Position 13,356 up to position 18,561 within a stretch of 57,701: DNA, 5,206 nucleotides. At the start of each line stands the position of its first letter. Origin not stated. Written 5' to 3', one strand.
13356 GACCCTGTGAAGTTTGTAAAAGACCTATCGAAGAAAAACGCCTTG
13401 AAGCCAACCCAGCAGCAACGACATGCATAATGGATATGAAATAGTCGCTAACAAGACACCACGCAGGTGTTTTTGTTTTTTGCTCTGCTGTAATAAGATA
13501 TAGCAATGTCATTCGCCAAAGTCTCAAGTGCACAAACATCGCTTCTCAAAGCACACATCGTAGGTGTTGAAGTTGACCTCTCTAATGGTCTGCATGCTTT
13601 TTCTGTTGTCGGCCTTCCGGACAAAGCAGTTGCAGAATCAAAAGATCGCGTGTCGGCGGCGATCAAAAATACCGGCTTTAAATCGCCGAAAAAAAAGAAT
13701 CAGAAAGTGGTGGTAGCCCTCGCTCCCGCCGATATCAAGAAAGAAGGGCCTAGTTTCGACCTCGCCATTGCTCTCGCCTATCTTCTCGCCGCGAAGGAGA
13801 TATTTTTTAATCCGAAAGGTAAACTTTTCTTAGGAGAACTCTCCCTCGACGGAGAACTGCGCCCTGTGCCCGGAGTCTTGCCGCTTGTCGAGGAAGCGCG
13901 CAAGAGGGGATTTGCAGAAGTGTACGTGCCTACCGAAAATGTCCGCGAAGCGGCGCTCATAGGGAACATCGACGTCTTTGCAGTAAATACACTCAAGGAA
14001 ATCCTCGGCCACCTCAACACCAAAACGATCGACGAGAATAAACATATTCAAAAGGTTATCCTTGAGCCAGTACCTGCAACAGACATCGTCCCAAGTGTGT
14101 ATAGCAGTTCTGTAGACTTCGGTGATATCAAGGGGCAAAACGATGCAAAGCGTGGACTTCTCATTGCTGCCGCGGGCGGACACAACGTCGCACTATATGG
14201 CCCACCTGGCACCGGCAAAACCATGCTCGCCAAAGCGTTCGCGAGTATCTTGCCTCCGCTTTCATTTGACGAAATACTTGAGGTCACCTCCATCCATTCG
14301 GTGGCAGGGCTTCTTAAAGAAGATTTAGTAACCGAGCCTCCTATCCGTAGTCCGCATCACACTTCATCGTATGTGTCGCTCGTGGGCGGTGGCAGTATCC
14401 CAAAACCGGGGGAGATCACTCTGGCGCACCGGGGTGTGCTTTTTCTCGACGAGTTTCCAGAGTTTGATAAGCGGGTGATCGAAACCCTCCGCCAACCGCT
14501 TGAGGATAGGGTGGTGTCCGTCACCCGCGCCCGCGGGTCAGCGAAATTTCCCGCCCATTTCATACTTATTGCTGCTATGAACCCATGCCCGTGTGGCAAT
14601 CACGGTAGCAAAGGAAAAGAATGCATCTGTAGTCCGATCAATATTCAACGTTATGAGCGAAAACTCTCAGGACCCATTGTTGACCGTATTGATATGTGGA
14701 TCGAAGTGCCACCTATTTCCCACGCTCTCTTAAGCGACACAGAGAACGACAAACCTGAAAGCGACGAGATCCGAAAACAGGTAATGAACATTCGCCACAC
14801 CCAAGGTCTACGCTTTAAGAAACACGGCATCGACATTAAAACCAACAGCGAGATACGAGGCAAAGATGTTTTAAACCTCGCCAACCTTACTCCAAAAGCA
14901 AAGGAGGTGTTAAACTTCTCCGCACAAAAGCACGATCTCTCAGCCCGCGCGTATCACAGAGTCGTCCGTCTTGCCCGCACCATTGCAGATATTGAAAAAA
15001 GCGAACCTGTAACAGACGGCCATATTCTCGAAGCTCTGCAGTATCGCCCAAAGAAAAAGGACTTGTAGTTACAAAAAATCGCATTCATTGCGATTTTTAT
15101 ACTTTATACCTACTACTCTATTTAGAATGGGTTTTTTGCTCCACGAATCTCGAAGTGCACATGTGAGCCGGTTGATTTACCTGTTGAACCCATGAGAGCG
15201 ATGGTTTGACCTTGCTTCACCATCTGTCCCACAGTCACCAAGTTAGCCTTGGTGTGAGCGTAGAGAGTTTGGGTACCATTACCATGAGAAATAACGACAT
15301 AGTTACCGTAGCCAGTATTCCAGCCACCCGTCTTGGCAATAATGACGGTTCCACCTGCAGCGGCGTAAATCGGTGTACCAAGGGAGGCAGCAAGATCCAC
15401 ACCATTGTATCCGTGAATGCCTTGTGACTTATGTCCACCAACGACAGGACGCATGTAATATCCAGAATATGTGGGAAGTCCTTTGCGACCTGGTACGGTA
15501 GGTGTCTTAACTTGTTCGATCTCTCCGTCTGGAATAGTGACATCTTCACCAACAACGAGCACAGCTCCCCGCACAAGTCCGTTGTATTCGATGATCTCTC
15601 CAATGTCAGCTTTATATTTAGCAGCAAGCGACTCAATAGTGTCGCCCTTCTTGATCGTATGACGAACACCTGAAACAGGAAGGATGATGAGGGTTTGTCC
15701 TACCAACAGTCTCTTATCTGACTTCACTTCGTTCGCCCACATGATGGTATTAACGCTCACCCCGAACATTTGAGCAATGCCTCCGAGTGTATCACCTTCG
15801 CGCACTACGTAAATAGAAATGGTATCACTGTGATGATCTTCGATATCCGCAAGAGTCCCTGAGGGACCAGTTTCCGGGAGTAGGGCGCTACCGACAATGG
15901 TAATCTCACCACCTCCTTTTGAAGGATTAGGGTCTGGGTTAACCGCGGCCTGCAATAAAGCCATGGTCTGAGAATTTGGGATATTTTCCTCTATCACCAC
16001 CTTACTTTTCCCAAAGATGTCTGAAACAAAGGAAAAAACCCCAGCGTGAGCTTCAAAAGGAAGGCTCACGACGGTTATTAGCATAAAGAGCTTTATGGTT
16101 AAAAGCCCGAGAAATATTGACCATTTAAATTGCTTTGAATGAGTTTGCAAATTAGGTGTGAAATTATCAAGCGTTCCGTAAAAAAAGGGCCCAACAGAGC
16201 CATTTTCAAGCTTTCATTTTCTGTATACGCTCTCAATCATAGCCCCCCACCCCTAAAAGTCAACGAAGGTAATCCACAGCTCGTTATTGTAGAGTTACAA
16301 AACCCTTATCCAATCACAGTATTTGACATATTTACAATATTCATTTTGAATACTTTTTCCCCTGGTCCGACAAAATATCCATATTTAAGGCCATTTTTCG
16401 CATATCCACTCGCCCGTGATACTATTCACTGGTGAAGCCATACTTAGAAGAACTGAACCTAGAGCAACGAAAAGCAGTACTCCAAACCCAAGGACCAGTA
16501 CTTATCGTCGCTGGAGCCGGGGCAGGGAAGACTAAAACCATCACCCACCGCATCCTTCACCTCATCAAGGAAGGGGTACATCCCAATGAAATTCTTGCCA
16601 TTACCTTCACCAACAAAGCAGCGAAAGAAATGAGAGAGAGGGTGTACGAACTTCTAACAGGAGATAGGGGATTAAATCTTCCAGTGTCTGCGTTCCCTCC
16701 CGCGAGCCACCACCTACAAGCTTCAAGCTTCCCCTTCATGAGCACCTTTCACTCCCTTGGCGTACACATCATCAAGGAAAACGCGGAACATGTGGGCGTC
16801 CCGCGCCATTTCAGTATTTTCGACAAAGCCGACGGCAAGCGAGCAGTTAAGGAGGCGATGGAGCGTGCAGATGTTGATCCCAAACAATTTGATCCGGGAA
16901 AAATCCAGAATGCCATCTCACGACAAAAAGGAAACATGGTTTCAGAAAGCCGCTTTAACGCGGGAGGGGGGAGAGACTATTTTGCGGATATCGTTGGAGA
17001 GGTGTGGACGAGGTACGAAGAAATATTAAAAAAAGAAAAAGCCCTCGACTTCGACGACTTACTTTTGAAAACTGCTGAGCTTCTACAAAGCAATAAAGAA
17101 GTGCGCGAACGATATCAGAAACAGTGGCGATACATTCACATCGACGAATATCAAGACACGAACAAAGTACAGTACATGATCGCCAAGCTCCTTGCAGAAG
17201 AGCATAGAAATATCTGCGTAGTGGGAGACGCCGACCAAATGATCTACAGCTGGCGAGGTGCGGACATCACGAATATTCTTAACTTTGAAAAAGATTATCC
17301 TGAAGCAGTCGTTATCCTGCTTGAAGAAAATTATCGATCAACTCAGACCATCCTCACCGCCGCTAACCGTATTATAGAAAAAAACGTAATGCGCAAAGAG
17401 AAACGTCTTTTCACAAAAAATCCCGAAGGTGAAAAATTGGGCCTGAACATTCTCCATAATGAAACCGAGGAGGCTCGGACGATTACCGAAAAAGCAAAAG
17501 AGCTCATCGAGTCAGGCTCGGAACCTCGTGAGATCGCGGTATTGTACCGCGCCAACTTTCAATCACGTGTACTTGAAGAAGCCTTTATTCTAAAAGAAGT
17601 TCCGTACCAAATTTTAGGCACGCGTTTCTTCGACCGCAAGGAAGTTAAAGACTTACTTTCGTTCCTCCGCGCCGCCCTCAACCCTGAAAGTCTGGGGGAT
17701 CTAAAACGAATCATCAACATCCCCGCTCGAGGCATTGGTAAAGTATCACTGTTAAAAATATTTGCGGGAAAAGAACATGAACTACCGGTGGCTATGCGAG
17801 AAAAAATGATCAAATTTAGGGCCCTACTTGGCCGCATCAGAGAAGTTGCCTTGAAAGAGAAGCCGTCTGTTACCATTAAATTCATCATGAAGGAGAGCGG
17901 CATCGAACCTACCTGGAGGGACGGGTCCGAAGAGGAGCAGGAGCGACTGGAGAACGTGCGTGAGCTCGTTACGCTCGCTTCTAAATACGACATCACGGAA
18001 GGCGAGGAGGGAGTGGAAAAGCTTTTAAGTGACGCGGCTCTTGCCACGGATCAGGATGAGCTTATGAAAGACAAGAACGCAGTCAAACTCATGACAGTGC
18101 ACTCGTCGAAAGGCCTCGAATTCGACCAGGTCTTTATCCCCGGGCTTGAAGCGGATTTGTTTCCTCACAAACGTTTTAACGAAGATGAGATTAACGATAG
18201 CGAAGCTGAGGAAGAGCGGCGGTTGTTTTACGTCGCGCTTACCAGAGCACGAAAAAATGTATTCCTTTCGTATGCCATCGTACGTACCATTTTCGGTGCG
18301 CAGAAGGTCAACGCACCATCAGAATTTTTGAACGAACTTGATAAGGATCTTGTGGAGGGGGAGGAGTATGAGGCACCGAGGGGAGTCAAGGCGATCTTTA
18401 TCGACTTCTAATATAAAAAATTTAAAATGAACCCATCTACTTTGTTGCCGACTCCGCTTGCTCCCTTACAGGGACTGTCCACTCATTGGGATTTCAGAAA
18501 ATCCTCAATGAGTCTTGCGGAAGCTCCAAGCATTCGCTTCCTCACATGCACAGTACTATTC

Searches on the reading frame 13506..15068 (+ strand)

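Call 16: search_protein_families(library=pfam, proteins=[window:13506-15068:+], max_evalue=0.001)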
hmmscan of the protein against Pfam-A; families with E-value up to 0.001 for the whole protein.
window:13506-15068:+ (520 aa): 11 families
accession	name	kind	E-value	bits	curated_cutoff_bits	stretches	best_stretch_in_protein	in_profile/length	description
PF01078.27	Mg_chelatase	-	1.1e-88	296.4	20.3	1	204-406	1-204/207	Magnesium chelatase, subunit ChlI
PF13541.12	ChlI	-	1.1e-40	138.7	27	1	21-145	1-121/121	Subunit ChlI of Mg-chelatase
PF13335.12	Mg_chelatase_C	-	4.6e-24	85.3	26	1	418-514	3-94/94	Magnesium chelatase, subunit ChlI C-terminal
PF07728.20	AAA_5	-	5.6e-12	46.3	22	1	227-365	1-126/139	AAA domain (dynein-related subfamily)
PF00493.29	MCM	-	5.3e-08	32.7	23.3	1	223-361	55-174/224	MCM P-loop domain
PF05362.19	Lon_C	-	2.3e-06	27.7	21.1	1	48-167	76-199/205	Lon protease (S16) C-terminal proteolytic domain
PF00004.35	AAA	-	5.1e-06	27.4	21.2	1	229-250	2-23/131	ATPase family associated with various cellular activities (AAA)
PF05496.18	RuvB_N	-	5.7e-05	23.4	27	0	227-247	35-55/159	Holliday junction DNA helicase RuvB P-loop domain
PF00158.32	Sigma54_activat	-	6e-05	23.2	20.2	0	299-359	84-142/168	Sigma-54 interaction domain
PF13191.12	AAA_16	-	0.00086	20.3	32.6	0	224-249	23-49/167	AAA ATPase domain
PF13401.12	AAA_22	-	0.00087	20.1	27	0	228-250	8-30/130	AAA domain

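Call 17: search_protein_families(library=phrogs, proteins=[window:13506-15068:+], max_evalue=0.001)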
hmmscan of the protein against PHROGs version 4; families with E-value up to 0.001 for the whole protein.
window:13506-15068:+ (520 aa): 10 families
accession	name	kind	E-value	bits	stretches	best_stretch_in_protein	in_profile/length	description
phrog_26214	-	unknown function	6.4e-11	42.5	1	75-168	324-416/420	-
phrog_16448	-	other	8.9e-08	31.8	1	218-503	442-676/680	ATPase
phrog_15585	-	unknown function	3.3e-06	26.7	1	48-167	643-766/793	-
phrog_168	-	DNA, RNA and nucleotide metabolism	3.4e-06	28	1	220-394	37-150/314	clamp loader of DNA polymerase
phrog_1297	-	other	1.3e-05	25.4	1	221-360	21-145/356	ATPase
phrog_10371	-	DNA, RNA and nucleotide metabolism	2.1e-05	24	1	227-360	328-442/683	DNA helicase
phrog_3757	-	unknown function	9.5e-05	22.9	1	223-249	124-150/367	-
phrog_124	-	DNA, RNA and nucleotide metabolism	0.00018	22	1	223-255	41-70/382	Sak4-like ssDNA annealing protein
phrog_7998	-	unknown function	0.00044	20.5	0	222-320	37-130/339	-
phrog_296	-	integration and excision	0.00058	19.6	0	224-329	317-409/626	DNA transposition protein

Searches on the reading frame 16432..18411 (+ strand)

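Call 16: search_protein_families(library=pfam, proteins=[window:16432-18411:+], max_evalue=0.001)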
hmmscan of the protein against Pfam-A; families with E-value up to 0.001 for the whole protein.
window:16432-18411:+ (659 aa): 8 families
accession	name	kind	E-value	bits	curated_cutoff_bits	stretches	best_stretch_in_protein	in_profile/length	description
PF00580.27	UvrD-helicase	-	1.7e-90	303.8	23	1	8-290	1-271/271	UvrD/REP helicase N-terminal domain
PF13361.12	UvrD_C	-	3.9e-66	224.3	25.6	1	295-615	1-348/350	UvrD-like helicase C-terminal domain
PF13245.12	AAA_19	-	1.2e-23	84.2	25.1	1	12-273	1-132/134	AAA domain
PF13538.12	UvrD_C_2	-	1.6e-10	41.1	27.4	1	553-612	4-51/52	UvrD-like helicase C-terminal domain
PF01443.25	Viral_helicase1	-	1.5e-08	35.2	21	1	521-610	152-224/228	Viral superfamily 1 RNA helicase core domain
PF13604.12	AAA_30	-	6.5e-06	26.4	27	0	8-70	2-65/191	AAA domain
PF13087.12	AAA_12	-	1.4e-05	25.2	27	0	546-611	134-189/195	AAA domain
PF13173.12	AAA_14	-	0.00029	21.3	27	0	204-266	34-98/129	AAA domain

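Call 17: search_protein_families(library=phrogs, proteins=[window:16432-18411:+], max_evalue=0.001)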
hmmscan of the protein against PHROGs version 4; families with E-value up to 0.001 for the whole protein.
window:16432-18411:+ (659 aa): 3 families
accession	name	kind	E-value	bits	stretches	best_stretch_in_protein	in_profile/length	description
phrog_1967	-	DNA, RNA and nucleotide metabolism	1.3e-129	435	1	2-647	147-703/776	DNA helicase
phrog_25205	-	unknown function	7.5e-12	45.3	1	202-378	154-326/607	-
phrog_325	-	DNA, RNA and nucleotide metabolism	8.5e-12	45.2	2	7-71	470-539/986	Dda-like helicase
